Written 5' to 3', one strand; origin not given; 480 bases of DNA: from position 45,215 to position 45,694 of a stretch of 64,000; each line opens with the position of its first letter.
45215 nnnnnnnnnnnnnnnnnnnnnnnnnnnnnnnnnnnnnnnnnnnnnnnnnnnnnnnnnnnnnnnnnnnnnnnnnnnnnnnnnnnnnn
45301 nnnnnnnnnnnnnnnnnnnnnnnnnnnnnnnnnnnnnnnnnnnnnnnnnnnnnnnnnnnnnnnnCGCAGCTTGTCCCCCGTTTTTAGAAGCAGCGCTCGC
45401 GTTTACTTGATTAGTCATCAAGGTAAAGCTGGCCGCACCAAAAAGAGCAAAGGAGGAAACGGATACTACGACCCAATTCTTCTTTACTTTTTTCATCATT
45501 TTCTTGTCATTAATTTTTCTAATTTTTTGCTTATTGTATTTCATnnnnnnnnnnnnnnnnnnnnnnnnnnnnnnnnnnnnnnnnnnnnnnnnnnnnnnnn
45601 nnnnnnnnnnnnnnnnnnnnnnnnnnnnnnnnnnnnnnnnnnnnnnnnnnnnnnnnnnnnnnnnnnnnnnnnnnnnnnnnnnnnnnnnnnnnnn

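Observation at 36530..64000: Tandem array of giant LPXTG-less surface proteins sharing an export tag and a C-terminal anchor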

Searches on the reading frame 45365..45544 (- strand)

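Call 34: search_protein_families(library=ncbifam, proteins=[window:45365-45544:-], max_evalue=10)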
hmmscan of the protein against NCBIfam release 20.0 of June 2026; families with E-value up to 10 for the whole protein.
seq(60 aa): 1 family
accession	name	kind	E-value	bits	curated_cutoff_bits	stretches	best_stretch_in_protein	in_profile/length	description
TIGR03715.1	KxYKxGKxW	domain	0.014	15.1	18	1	19-34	8-23/23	KxYKxGKxW signal peptide domain-containing protein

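Call 35: search_protein_families(library=pfam, proteins=[window:45365-45544:-], max_evalue=10)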
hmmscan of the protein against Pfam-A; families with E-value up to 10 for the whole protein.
seq(60 aa): 2 families
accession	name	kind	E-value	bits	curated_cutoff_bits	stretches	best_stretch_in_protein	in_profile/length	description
PF19258.4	KxYKxGKxW_sig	-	0.00031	21.1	23.6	1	19-48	10-39/41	KxYKxGKxW signal peptide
PF10890.13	Cyt_b-c1_8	-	0.059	14.2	24.3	1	14-42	32-60/72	Cytochrome b-c1 complex subunit 8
